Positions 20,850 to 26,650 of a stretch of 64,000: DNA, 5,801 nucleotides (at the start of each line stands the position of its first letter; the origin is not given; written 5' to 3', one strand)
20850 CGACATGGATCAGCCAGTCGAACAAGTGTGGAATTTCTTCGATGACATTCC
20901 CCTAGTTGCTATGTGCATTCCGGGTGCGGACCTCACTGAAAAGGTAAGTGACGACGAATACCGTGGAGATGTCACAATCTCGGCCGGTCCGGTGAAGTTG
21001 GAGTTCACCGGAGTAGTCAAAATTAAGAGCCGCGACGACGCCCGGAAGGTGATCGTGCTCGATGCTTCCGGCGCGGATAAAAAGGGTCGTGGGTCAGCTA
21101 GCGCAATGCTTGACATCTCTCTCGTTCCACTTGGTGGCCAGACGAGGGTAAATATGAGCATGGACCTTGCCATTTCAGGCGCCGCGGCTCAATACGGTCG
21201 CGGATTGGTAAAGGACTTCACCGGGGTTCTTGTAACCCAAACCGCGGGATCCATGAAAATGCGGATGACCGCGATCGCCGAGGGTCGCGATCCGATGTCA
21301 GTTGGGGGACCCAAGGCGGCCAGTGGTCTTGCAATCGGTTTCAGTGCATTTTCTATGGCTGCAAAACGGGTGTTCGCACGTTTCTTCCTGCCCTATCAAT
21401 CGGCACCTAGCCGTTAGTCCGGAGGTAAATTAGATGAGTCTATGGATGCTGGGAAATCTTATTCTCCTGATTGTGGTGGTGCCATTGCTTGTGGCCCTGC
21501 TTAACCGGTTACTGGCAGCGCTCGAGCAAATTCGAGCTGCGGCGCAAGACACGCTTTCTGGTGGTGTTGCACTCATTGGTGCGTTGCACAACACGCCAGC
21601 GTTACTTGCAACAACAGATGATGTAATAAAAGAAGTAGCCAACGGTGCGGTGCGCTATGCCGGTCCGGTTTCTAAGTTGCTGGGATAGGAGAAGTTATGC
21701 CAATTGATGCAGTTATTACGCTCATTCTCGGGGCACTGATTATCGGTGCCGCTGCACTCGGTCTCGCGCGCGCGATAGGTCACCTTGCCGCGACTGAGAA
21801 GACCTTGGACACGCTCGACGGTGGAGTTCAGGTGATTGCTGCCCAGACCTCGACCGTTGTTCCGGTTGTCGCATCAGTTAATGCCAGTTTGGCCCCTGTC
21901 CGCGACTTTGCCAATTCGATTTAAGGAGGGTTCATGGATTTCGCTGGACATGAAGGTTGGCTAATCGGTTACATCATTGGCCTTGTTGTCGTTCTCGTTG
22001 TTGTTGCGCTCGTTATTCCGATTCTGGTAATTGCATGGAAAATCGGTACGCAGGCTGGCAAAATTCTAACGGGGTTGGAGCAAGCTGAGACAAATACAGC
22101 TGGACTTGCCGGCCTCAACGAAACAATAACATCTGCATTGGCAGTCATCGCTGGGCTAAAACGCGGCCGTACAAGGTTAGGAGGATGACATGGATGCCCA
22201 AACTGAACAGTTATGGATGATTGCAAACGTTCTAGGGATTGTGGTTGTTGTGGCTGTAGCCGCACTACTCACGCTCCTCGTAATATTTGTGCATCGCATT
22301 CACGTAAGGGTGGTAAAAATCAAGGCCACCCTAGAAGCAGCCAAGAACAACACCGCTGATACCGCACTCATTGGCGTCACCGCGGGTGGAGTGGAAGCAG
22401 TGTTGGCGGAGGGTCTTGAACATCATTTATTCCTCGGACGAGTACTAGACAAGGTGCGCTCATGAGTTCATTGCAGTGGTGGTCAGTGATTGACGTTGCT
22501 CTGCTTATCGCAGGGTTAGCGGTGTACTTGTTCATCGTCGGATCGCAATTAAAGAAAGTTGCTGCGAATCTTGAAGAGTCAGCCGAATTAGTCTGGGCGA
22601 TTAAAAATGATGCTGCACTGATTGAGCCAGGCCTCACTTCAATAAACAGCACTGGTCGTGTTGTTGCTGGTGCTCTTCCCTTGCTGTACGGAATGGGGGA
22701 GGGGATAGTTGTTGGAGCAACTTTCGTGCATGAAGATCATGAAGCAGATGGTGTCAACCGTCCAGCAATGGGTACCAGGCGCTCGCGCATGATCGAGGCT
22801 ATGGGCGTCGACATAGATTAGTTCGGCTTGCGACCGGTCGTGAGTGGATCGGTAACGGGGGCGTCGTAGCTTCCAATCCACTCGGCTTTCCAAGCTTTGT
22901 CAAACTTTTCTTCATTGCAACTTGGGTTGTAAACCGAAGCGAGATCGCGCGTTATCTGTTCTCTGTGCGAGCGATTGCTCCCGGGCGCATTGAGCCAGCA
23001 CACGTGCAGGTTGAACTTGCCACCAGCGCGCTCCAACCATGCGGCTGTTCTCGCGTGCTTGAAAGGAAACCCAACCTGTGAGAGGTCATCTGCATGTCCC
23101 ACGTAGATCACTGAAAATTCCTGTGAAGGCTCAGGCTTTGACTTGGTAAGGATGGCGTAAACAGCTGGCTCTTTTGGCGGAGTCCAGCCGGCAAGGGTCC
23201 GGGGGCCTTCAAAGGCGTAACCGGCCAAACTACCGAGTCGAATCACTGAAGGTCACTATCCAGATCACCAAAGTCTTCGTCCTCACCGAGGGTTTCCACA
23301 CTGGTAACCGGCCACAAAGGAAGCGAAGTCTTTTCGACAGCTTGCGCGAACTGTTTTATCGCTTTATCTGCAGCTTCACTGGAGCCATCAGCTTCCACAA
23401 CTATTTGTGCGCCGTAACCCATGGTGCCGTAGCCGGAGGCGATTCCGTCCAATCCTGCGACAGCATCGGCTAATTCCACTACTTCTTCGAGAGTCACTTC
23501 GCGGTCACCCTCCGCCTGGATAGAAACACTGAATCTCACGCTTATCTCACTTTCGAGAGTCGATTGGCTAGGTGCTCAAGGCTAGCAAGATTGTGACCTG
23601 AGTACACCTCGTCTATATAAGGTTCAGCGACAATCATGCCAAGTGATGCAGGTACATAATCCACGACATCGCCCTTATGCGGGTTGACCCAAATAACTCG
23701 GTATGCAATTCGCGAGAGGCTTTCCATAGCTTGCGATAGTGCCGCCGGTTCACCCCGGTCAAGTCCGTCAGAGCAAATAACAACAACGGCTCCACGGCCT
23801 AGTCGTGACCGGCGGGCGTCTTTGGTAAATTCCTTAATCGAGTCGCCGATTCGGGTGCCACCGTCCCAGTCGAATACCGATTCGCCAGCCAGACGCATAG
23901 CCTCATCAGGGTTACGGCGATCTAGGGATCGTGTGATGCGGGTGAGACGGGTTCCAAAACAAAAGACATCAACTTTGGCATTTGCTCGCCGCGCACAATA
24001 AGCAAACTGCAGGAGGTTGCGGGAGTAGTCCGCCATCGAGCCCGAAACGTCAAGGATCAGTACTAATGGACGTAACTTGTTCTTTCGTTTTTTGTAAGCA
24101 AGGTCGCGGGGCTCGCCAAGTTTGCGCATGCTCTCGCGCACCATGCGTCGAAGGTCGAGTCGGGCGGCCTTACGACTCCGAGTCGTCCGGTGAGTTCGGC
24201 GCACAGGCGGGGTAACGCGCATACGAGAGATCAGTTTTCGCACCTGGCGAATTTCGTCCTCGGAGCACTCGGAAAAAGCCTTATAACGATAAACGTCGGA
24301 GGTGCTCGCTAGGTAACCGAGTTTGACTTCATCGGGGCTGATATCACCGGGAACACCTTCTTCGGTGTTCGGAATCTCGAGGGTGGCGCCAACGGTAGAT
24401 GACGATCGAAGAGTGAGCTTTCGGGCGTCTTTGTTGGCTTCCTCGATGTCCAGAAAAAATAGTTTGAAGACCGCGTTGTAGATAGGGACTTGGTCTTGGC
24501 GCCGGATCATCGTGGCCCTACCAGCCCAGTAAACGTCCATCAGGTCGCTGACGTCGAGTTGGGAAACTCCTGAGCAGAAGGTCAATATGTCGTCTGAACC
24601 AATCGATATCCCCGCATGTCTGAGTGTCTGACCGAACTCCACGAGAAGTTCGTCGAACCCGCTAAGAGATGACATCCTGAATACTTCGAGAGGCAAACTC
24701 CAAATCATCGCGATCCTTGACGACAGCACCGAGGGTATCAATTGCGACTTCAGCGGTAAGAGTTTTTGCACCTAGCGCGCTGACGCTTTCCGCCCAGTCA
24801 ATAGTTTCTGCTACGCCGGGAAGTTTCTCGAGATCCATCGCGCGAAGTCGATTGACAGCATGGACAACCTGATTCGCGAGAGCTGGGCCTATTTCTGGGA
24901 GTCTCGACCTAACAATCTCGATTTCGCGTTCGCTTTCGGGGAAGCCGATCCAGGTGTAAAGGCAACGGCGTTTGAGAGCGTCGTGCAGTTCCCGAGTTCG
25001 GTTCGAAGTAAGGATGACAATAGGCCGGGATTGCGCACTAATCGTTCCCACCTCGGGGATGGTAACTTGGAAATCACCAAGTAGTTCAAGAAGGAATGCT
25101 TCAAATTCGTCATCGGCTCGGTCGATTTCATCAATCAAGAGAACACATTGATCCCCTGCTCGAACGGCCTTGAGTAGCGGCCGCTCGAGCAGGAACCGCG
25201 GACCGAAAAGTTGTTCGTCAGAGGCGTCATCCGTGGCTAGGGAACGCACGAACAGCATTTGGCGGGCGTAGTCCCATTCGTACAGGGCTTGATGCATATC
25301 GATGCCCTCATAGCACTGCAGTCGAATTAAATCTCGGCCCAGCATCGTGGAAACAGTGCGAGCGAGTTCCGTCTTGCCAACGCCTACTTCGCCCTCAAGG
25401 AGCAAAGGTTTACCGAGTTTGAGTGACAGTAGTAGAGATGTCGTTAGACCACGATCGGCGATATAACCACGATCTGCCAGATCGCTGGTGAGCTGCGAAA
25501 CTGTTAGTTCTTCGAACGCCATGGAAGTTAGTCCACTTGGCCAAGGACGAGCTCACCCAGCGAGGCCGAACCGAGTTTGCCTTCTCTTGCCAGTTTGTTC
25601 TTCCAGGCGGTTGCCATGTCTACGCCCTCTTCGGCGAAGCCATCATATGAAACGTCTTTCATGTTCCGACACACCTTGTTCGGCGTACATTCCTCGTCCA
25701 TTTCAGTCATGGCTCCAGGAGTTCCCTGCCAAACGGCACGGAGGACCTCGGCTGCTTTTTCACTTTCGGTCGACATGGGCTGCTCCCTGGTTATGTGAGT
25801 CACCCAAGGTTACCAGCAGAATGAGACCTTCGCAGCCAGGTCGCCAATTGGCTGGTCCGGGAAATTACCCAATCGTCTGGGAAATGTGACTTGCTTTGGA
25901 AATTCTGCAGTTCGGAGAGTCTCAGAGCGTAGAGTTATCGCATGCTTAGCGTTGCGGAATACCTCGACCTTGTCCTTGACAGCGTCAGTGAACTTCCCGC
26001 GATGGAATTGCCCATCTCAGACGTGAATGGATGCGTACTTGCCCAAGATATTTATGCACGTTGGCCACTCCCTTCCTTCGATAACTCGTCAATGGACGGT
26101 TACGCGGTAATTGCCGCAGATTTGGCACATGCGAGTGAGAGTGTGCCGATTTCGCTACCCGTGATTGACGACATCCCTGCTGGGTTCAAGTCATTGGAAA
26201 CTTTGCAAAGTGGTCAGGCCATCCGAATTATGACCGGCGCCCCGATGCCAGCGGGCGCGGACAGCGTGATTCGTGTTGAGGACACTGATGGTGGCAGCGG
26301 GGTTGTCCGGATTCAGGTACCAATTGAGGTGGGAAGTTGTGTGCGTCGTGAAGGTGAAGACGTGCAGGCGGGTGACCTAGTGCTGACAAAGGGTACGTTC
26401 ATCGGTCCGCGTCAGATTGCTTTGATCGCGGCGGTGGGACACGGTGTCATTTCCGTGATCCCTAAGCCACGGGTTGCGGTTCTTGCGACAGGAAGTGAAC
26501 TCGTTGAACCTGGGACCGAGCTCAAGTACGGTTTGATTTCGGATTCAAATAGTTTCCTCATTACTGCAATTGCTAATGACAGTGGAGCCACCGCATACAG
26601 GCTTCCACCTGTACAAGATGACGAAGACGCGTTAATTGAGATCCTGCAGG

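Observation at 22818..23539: Two uncharacterised genes complete the coxD-coxE operon: a 98-aa acidic alpha/beta protein and a 142-aa GIY-YIG-like protein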

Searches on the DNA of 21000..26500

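Call 67: search_rna_families(source=window, start=21000, end=26500, threshold=gathering)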
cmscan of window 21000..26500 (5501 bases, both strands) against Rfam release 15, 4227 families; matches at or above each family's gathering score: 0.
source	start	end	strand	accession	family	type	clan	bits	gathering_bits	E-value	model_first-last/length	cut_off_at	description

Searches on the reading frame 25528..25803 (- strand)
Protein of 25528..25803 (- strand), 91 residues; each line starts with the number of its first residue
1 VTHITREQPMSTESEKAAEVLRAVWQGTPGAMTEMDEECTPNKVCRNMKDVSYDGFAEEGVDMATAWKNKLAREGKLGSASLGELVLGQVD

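Call 3: search_protein_families(library=pfam, proteins=[window:25528-25803:-], max_evalue=1)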
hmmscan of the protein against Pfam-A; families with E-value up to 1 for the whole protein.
window:25528-25803:- (91 aa): 0 families

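Call 4: search_protein_families(library=ncbifam, proteins=[window:25528-25803:-], max_evalue=1)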
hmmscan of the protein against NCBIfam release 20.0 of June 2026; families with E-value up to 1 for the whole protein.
window:25528-25803:- (91 aa): 0 families

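Call 61: search_protein_families(library=padloc, proteins=[window:25528-25803:-], max_evalue=0.1)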
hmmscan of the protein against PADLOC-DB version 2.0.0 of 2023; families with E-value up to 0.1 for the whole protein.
window:25528-25803:- (91 aa): 0 families

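Call 62: search_protein_families(library=phrogs, proteins=[window:25528-25803:-], max_evalue=0.1)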
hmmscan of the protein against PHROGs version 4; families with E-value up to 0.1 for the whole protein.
window:25528-25803:- (91 aa): 0 families
